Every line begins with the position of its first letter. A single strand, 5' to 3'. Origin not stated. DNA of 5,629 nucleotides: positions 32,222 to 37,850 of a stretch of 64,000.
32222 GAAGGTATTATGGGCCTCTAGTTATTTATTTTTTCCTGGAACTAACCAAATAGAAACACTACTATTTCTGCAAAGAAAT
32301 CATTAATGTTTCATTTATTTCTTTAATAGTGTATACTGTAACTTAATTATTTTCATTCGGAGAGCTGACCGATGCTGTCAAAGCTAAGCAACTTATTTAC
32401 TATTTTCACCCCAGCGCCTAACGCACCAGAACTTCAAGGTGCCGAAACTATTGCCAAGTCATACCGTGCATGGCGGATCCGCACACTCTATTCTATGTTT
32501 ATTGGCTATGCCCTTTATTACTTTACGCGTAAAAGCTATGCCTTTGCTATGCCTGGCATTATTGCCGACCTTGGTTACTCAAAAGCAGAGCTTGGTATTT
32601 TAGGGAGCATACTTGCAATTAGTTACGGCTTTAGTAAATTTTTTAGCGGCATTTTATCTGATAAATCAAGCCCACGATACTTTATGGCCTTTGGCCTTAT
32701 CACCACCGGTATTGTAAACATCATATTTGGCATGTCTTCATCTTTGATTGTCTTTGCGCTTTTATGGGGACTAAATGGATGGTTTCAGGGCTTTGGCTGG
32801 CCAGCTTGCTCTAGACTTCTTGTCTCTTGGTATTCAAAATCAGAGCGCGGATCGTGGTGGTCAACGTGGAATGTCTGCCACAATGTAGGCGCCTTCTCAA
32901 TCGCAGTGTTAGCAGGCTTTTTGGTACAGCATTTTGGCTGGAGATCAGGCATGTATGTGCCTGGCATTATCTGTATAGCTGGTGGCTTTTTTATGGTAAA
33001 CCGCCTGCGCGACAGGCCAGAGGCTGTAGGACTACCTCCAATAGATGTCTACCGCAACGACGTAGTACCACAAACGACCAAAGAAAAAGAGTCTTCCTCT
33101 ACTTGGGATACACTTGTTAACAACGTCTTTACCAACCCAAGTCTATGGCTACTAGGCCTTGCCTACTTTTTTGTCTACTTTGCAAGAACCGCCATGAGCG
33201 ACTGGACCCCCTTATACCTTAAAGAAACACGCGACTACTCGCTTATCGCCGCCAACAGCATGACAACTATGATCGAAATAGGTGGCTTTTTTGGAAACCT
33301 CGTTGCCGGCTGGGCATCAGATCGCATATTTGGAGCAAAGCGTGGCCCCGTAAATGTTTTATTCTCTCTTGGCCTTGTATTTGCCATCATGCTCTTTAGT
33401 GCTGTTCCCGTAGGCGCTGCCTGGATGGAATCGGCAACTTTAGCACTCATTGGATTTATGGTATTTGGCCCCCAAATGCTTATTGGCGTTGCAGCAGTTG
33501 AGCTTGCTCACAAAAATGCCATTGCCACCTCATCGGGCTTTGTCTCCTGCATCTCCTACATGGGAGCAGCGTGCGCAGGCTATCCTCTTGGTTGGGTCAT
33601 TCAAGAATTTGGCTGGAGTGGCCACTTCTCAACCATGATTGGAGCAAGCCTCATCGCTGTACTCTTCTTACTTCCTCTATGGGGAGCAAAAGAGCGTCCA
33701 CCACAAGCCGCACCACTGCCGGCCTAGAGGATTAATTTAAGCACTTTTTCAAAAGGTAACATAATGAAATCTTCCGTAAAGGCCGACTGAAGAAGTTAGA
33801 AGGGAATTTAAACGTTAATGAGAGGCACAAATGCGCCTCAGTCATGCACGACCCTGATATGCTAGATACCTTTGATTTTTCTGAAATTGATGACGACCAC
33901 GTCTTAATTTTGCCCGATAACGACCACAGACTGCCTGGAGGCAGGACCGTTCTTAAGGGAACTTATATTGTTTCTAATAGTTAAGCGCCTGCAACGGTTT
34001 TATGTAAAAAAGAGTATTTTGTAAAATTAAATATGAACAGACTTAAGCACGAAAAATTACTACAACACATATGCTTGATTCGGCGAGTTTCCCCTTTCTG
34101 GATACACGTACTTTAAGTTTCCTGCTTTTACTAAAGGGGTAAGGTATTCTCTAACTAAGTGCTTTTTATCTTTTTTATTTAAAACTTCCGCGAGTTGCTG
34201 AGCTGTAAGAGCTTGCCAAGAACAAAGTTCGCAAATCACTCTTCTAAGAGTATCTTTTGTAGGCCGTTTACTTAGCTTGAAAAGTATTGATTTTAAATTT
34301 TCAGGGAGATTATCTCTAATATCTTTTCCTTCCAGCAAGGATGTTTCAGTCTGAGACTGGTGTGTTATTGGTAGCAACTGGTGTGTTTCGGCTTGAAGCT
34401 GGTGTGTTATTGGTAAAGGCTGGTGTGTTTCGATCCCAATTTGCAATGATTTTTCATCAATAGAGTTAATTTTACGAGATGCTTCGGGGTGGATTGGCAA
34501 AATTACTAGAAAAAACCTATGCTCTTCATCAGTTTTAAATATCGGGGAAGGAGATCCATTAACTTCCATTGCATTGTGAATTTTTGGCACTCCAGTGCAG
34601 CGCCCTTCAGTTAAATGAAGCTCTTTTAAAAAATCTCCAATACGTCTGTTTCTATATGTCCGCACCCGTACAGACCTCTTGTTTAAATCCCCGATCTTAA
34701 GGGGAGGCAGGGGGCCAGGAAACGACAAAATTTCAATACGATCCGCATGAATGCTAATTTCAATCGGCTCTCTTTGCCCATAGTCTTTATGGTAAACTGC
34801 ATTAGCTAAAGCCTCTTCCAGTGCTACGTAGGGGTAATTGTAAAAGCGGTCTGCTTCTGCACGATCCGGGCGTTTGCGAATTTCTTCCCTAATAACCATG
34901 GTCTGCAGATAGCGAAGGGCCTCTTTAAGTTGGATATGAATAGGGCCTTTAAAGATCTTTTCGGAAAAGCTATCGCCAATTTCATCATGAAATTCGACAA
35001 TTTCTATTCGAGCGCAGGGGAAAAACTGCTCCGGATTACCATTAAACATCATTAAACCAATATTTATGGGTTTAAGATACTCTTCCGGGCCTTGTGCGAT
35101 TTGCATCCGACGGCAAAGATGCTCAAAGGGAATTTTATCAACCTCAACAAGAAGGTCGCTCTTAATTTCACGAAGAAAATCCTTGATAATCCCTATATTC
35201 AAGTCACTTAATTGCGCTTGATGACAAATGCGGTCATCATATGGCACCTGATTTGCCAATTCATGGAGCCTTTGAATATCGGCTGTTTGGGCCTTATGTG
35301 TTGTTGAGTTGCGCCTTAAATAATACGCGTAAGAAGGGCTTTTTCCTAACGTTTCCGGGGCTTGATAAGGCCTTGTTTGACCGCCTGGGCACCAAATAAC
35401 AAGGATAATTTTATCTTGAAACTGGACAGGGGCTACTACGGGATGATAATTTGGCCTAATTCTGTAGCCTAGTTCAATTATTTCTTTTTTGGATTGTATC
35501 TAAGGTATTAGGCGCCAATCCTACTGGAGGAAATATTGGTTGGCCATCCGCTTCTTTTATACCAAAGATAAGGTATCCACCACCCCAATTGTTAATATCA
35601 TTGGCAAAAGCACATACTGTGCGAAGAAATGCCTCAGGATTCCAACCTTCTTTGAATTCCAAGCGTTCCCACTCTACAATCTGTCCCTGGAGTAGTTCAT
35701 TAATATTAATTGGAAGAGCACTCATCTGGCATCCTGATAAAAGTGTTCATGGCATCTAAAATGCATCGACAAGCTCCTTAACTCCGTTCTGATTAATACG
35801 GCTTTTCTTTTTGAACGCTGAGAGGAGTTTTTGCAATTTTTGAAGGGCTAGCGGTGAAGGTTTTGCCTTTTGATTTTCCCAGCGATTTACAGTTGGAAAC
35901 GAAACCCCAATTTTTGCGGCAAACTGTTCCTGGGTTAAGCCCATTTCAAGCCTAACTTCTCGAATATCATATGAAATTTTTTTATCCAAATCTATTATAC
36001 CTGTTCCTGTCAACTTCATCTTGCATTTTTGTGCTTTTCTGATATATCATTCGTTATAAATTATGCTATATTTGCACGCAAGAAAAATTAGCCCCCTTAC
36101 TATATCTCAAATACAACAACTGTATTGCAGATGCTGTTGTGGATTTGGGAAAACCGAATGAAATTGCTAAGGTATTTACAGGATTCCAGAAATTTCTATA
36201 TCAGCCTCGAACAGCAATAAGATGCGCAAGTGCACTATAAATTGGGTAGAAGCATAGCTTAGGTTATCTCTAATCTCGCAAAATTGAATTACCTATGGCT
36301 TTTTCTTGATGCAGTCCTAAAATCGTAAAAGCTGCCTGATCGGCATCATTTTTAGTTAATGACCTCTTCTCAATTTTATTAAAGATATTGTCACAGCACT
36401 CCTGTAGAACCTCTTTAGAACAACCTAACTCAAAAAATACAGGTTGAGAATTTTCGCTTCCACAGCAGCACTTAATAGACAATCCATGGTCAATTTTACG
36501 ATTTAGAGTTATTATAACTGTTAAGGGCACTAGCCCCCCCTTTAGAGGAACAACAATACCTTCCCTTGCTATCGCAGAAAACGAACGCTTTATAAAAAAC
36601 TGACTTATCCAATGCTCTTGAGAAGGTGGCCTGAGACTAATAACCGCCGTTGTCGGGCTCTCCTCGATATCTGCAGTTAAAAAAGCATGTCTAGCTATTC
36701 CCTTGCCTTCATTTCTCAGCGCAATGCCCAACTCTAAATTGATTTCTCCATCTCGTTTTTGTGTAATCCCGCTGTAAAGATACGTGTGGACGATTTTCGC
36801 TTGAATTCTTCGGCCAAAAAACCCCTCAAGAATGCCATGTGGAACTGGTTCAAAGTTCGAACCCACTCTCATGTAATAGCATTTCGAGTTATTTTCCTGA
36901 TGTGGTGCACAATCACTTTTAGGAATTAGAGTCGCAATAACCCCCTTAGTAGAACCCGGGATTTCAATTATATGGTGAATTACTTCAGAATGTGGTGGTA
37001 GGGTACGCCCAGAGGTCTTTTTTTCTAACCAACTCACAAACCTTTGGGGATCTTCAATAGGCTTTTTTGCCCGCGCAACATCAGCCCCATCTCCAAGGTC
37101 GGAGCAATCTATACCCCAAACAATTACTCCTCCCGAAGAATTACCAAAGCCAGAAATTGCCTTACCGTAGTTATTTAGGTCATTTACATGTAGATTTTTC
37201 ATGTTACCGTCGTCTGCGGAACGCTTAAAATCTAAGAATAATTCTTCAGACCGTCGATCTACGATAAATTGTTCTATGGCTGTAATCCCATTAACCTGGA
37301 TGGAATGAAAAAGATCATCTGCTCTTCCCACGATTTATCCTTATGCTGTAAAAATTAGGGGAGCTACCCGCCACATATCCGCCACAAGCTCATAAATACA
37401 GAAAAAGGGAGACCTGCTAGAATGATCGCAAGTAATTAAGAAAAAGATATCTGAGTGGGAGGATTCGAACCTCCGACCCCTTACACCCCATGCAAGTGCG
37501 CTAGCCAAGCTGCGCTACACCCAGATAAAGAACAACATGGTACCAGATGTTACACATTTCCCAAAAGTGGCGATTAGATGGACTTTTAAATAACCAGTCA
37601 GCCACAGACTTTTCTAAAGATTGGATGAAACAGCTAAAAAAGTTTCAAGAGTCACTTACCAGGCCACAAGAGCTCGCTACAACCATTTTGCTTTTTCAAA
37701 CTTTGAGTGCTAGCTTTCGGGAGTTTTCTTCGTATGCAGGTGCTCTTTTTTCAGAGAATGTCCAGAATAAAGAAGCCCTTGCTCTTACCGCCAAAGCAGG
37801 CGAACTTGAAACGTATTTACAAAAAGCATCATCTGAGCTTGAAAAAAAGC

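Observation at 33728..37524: Accessory islet downstream of tRNA-Pro with two AlbA_2/Schlafen-like genes and an XRE regulator: candidate uncharacterised defence or addiction-type module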

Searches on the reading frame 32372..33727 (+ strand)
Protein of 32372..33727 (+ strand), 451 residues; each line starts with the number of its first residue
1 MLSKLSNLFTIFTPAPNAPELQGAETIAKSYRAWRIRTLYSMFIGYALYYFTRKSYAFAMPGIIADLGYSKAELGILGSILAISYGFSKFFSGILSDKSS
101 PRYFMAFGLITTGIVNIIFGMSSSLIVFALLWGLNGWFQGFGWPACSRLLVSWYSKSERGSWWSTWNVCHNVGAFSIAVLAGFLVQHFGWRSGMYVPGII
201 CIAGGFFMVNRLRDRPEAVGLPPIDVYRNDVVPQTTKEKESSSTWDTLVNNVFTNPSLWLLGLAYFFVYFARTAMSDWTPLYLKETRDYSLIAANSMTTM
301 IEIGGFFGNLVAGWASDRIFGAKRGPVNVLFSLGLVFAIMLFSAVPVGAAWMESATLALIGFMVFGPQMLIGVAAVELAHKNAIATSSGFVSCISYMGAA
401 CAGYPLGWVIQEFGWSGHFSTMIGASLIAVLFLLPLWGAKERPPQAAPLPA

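Call 11: find_related_loci(query=window:32372-33727:+, collection=genome_contigs, flank=10000)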
Query window:32372-33727:+ (451 aa) in genome_contigs; peptide patterns used: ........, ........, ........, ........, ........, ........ (x = any residue, [..] = any of these).
192 stretches matched a pattern; 152 encode a relative of the query (tblastn E <= 1e-3); the best 80 are kept; 80 distinct loci.
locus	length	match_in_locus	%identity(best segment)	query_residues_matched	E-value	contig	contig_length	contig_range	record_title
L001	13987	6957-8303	87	1-451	0e+0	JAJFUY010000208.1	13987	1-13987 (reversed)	MAG: Chlamydiales bacterium isolate bin.577 k141_4002461, whole genome shotgun sequence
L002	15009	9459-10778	86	1-443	0e+0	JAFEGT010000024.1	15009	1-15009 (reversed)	MAG: Verrucomicrobia bacterium isolate SZAS-7 VERR-AMP-4__24__length-15009, whole genome shotgun sequence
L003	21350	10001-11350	85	1-451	0e+0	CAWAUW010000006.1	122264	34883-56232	MAG: uncultured Chlamydiales bacterium isolate MFD01213.bin.2.138 genome assembly, contig: contig_6446, whole genome sho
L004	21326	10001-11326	84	4-445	0e+0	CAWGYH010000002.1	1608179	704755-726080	MAG: uncultured Chlamydiales bacterium isolate MFD01716.bin.1.202 genome assembly, contig: contig_12604, whole genome sh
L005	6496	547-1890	80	1-446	0e+0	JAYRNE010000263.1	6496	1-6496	MAG: Chlamydiales bacterium isolate XM2_XAASGE4bin.20 k141_891703, whole genome shotgun sequence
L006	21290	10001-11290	81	14-443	0e+0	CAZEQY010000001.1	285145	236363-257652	MAG TPA_asm: uncultured bacterium isolate SRP262948_co1_152 genome assembly, contig: NODE_22_length_285145_cov_102.48673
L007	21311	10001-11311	81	6-442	0e+0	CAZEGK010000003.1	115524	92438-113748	MAG TPA_asm: uncultured bacterium isolate SRP262948_co1_167 genome assembly, contig: NODE_169_length_115524_cov_16.12587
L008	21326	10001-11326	76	1-442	0e+0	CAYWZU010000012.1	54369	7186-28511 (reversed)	MAG TPA_asm: uncultured bacterium isolate SRP262948_co1_5 genome assembly, contig: NODE_598_length_54369_cov_8.493685, w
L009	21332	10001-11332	76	1-442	0e+0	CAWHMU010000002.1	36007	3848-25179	MAG: uncultured Chlamydiae bacterium isolate MFD02832.bin.3.201 genome assembly, contig: contig_17473, whole genome shot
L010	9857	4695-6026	74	5-446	0e+0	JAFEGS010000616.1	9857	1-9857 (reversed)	MAG: Verrucomicrobia bacterium isolate SZAS-6 LIN-709__616__length-9857, whole genome shotgun sequence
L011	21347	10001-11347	59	5-451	2e-178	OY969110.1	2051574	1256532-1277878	MAG: uncultured Chlamydiae bacterium isolate MFD00082.bin.c.5 genome assembly, chromosome: 1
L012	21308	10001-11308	59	3-437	6e-178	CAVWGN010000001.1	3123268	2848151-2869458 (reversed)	MAG: uncultured Chlamydiae bacterium isolate MFD04580.bin.1.87 genome assembly, contig: contig_17084, whole genome shotg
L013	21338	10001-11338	58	8-448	1e-177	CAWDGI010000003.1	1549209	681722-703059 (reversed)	MAG: Parachlamydiales bacterium isolate MFD06092.bin.2.154 genome assembly, contig: contig_18635, whole genome shotgun s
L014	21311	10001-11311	60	3-438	3e-177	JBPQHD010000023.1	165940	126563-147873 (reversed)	MAG: Parachlamydiaceae bacterium isolate JB084 contig23, whole genome shotgun sequence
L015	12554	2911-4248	58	3-445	4e-177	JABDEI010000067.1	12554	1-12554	MAG: Chlamydiae bacterium isolate BWMinHeated_Nextera37_MAG3 3300020917.a:Ga0207105_1241, whole genome shotgun sequence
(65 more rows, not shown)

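Call 72: search_protein_families(library=pfam, proteins=[L007:11503-13104:+, L007:13121-13654:-, L008:11350-11739:-, L008:11871-12566:+, L008:13744-14784:+, L008:14777-16075:+, L008:16640-20233:-, L004:11346-13352:-, L003:11472-12431:+], max_evalue=0.001)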
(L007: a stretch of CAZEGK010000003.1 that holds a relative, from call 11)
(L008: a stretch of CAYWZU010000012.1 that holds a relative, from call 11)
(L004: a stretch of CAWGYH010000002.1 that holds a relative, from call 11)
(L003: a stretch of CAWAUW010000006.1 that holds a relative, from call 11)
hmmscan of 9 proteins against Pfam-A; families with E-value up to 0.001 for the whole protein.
L007:11503-13104:+ (533 aa): 0 families

L007:13121-13654:- (177 aa): 0 families

L008:11350-11739:- (129 aa): 1 family
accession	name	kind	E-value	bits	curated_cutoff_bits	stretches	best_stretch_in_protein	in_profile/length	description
PF01936.24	NYN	-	2e-05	25.6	24.2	1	24-63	76-115/145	NYN domain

L008:11871-12566:+ (231 aa): 1 family
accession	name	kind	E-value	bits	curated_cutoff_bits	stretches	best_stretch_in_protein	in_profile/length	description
PF13148.11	DUF3987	-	2.2e-19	70.3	27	1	11-143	234-363/364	Protein of unknown function (DUF3987)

L008:13744-14784:+ (346 aa): 1 family
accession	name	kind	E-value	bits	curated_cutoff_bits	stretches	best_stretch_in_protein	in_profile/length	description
PF24447.1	RE_BanI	-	9.8e-140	465.7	28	1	7-343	2-337/338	Type II restriction enzyme BanI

L008:14777-16075:+ (432 aa): 1 family
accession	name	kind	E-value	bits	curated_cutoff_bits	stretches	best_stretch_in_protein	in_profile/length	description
PF00145.23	DNA_methylase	-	1.3e-98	330.9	22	1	2-413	1-323/324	C-5 cytosine-specific DNA methylase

L008:16640-20233:- (1197 aa): 0 families

L004:11346-13352:- (668 aa): 4 families
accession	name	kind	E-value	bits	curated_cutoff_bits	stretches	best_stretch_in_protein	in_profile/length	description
PF01344.31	Kelch_1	-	1.1e-08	34.8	20.1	0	133-180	4-46/46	Kelch motif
PF13964.12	Kelch_6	-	1.5e-05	25.3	25.3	0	131-180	2-47/50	Kelch motif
PF07646.21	Kelch_2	-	0.00018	21.7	21.3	0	136-180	7-48/48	Kelch motif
PF13418.12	Kelch_4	-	0.00038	20.8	21.6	0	140-180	12-48/49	Galactose oxidase, central domain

L003:11472-12431:+ (319 aa): 0 families

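Call 73: search_protein_families(library=padloc, proteins=[L007:11503-13104:+, L007:13121-13654:-, L008:11350-11739:-, L008:11871-12566:+, L008:13744-14784:+, L008:14777-16075:+, L008:16640-20233:-], max_evalue=0.001)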
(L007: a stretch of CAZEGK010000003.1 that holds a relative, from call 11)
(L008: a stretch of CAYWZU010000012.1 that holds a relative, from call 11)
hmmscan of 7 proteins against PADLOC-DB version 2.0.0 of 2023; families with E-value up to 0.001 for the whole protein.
L007:11503-13104:+ (533 aa): 0 families

L007:13121-13654:- (177 aa): 0 families

L008:11350-11739:- (129 aa): 1 family
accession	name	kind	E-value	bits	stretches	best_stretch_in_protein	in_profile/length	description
PDLC04163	HEC-09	-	1.9e-20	71.4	1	24-122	105-201/203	-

L008:11871-12566:+ (231 aa): 0 families

L008:13744-14784:+ (346 aa): 1 family
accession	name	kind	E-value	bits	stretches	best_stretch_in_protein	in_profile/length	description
PDLC03483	REase_II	-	1.6e-130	433.2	1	5-344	1-343/345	Type II restriction enzyme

L008:14777-16075:+ (432 aa): 60 families (the best 25 are shown)
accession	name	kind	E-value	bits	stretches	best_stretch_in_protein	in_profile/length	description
PDLC03272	MTase_II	-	2.6e-109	364.1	1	1-415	74-389/407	Type II methyltransferase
PDLC02653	DrmMII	-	4.5e-71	237.5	2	2-168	5-176/333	DrmMII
PDLC03361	MTase_II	-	9.4e-70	233.7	2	2-250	87-356/455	Type II methyltransferase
PDLC03378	MTase_II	-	5.7e-64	214.6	2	2-234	3-220/344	Type II methyltransferase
PDLC03217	MTase_II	-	2.9e-62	209.1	2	3-168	386-547/703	Type II methyltransferase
PDLC03242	MTase_II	-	4.2e-61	205.1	2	3-168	102-263/409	Type II methyltransferase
PDLC03716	oMTase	-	1.8e-56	189.8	2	1-170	38-204/349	orphan methyltransferase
PDLC03269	MTase_II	-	3.6e-55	185.8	2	2-325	4-313/437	Type II methyltransferase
PDLC03234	MTase_II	-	2.1e-49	166.7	2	2-172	5-181/375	Type II methyltransferase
PDLC00026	DruM2|DruM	-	4.5e-49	165.8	1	4-413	7-315/336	DNA cytosine methylase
PDLC03734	oMTase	-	6.4e-48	161.8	2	2-167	4-170/444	orphan methyltransferase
PDLC03326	MTase_II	-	1.1e-44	151.2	1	5-409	8-369/412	Type II methyltransferase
PDLC00027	DruM2|DruM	-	1.9e-44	150.5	2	2-166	12-172/361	DNA cytosine methylase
PDLC00034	DruM2|DruM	-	5.7e-44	148.3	2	2-172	8-193/457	DNA cytosine methylase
PDLC03286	MTase_II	-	6.1e-43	144.8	1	3-168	2-171/185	Type II methyltransferase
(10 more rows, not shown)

L008:16640-20233:- (1197 aa): 1 family
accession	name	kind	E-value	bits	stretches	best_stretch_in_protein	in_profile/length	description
PDLC03991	PD-Lambda-4_A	-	4.8e-18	62.3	1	4-683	5-720/1283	-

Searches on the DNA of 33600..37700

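Call 68: search_rna_families(source=window, start=33600, end=37700, threshold=evalue, max_evalue=1)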
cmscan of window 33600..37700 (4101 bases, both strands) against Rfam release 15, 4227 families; matches with E-value up to 1: 2.
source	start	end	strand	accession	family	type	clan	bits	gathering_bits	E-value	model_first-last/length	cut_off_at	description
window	37450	37524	-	RF00005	tRNA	Gene; tRNA;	CL00001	53.5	29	7.1e-10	1-71/71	no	tRNA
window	33776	33813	+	RF01369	CRISPR-DR56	Gene; CRISPR;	-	26.8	35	0.028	1-37/37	no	CRISPR RNA direct repeat element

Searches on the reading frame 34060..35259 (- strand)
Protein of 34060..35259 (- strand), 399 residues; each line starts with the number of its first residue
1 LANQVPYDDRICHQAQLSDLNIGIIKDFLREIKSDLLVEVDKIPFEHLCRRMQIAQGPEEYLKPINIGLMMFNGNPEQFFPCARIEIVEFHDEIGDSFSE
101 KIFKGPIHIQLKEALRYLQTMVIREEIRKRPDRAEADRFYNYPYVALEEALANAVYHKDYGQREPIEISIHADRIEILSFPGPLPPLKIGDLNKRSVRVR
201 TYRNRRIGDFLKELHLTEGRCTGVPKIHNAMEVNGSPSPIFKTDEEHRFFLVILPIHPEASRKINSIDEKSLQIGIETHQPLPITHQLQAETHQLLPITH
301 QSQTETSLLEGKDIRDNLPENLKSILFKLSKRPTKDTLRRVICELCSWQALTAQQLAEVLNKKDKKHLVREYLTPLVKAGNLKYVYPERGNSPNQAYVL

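Call 4: search_protein_families(library=pfam, proteins=[window:34060-35259:-], max_evalue=0.1)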
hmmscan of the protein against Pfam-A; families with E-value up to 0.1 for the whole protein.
window:34060-35259:- (399 aa): 2 families
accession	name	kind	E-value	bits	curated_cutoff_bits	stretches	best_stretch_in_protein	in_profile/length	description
PF13749.12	HATPase_c_4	-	5.2e-13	49.2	26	1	165-251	3-87/89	Putative ATP-dependent DNA helicase recG C-terminal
PF21247.3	Fic-like_C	-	1e-06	28.9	27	1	346-399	10-63/64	Filamentation induced by cAMP protein Fic-like, C-terminal domain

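Call 5: search_protein_families(library=padloc, proteins=[window:34060-35259:-], max_evalue=0.1)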
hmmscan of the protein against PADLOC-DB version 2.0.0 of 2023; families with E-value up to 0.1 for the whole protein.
window:34060-35259:- (399 aa): 3 families
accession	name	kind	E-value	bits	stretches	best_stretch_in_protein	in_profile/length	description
PDLC02394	pAgo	-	1.6e-14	50.6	1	5-243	175-425/1121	-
PDLC02402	Aga_SIR2-PNTD1-PNTD2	-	2.7e-14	50.3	1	4-264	308-571/876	Class I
PDLC02418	Aga_SIR2-Kinase-PNTD1-PNTD2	-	1.7e-11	41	1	6-265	169-450/756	Class I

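Call 6: search_protein_families(library=ncbifam, proteins=[window:34060-35259:-], max_evalue=0.1)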
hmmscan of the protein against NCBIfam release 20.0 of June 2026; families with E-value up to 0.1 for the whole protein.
window:34060-35259:- (399 aa): 1 family
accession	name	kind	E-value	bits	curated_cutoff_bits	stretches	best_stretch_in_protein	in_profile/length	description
NF000066.1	rifampin_ARR_Sa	exception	0.073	12.8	250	0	334-359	97-121/137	NAD(+)--rifampin ADP-ribosyltransferase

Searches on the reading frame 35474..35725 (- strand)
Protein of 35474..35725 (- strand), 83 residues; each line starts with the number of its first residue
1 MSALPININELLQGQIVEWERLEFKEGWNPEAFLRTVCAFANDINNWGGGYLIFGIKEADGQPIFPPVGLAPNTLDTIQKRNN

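Call 4: search_protein_families(library=pfam, proteins=[window:35474-35725:-], max_evalue=0.1)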
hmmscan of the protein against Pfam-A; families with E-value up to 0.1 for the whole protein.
window:35474-35725:- (83 aa): 1 family
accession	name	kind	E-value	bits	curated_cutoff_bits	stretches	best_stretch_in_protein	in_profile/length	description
PF04326.19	SLFN_AlbA_2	-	2.4e-09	38.2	25.3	1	18-82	1-60/118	Schlafen, AlbA_2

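Call 5: search_protein_families(library=padloc, proteins=[window:35474-35725:-], max_evalue=0.1)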
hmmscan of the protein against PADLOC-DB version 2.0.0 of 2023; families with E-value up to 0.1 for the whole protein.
window:35474-35725:- (83 aa): 1 family
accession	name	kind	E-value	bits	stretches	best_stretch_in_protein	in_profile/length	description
PDLC05032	PDC-S50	-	0.00079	16.6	1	4-62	5-63/387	-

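Call 6: search_protein_families(library=ncbifam, proteins=[window:35474-35725:-], max_evalue=0.1)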
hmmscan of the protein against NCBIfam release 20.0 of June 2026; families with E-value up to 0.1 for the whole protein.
window:35474-35725:- (83 aa): 0 families
